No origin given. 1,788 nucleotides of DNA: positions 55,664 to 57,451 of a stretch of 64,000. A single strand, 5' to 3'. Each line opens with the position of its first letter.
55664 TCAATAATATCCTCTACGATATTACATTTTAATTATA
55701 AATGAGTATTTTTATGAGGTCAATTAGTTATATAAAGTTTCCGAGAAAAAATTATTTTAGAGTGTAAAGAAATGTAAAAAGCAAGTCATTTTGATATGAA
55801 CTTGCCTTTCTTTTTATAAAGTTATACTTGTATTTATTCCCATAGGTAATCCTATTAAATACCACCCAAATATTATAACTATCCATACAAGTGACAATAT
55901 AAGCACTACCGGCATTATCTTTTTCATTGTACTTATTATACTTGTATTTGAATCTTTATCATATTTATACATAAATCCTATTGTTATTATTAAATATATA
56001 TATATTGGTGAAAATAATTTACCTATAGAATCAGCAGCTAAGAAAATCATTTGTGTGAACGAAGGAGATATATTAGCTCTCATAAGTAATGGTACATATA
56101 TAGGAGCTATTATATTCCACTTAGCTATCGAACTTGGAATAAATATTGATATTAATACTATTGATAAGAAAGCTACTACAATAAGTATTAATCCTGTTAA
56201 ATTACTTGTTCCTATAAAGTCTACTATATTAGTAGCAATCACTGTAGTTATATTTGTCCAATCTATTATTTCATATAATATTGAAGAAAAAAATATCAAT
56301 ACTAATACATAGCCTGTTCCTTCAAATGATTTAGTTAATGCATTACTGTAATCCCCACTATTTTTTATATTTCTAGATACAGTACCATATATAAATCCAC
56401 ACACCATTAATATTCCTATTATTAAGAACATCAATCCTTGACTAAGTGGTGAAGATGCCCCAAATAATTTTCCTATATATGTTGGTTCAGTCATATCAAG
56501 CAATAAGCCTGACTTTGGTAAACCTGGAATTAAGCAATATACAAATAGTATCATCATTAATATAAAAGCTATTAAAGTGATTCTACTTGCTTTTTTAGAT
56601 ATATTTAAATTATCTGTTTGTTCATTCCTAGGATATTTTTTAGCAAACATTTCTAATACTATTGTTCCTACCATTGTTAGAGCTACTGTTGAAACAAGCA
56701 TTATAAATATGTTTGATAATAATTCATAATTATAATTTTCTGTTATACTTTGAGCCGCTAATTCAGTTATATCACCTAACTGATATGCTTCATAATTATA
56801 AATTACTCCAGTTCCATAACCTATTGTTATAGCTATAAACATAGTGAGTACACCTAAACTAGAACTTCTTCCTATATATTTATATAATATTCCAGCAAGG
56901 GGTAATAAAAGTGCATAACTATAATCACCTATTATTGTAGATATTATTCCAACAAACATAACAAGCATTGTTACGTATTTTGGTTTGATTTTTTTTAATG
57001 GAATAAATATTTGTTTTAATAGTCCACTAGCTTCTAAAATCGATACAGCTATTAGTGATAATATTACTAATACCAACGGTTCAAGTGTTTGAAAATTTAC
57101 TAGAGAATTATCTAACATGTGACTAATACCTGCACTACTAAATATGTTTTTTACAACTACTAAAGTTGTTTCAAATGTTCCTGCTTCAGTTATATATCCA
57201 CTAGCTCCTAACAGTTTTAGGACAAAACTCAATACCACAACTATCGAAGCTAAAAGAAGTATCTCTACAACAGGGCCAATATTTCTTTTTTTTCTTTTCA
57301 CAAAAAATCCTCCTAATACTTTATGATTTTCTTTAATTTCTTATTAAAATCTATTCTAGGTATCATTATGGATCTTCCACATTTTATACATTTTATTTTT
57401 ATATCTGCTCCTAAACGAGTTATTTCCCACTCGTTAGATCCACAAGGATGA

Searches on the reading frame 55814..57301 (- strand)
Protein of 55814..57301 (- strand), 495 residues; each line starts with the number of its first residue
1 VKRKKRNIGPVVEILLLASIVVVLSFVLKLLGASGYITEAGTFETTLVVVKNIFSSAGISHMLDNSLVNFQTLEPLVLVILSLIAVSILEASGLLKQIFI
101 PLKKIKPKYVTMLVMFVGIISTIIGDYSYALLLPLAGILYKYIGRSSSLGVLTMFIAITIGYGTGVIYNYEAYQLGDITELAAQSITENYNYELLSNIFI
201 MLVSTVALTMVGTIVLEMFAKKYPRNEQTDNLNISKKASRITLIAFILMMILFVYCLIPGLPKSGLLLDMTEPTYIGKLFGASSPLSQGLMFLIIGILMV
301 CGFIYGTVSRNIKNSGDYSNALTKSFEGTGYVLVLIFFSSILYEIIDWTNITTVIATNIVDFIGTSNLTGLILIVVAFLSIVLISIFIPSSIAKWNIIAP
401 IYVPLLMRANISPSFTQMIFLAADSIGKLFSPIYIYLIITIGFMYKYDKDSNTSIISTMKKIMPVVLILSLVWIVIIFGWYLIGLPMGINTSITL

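Call 55: find_encoding_contigs(protein=window:55814-57301:-, flank=10000, max_places=1)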
Protein window:55814-57301:- (495 aa): 5 contigs read that carry it; 1 place shown.
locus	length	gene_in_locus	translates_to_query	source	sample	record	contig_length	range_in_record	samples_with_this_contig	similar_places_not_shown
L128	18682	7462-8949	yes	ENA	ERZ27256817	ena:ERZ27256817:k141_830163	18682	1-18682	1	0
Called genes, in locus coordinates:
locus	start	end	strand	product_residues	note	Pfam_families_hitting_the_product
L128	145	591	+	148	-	PF00293:NUDIX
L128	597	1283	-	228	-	PF00565:SNase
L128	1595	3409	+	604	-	PF00009:GTP_EFTU, PF01926:MMR_HSR1 (weak), PF03144:GTP_EFTU_D2, PF22042:EF-G_D2, PF14492:EFG_III (faint), PF00679:EFG_C, PF21018:BipA_C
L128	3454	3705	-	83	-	PF13560:HTH_31 (weak), PF12844:HTH_19, PF13443:HTH_26, PF01381:HTH_3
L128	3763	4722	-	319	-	PF01820:Dala_Dala_lig_N, PF02786:CPSase_L_D2, PF08443:RimK (weak), PF02222:ATP-grasp, PF07478:Dala_Dala_lig_C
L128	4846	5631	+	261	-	PF00142:Fer4_NifH, PF01656:CbiA, PF02374:ArsA_ATPase, PF06564:CBP_BcsQ (weak), PF09140:MipZ (weak), PF10609:ParA (weak), PF13614:AAA_31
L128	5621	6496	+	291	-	PF02195:ParB_N, PF17762:HTH_ParB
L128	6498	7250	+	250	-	PF00924:MS_channel_2nd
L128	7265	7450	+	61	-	PF06107:DUF951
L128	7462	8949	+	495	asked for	PF03806:ABG_transport, PF03553:Na_H_antiporter (weak)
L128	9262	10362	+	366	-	PF01926:MMR_HSR1, PF02421:FeoB_N, PF06071:YchF-GTPase_C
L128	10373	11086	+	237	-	-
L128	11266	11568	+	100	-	PF01250:Ribosomal_S6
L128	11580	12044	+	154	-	PF00436:SSB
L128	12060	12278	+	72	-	PF01084:Ribosomal_S18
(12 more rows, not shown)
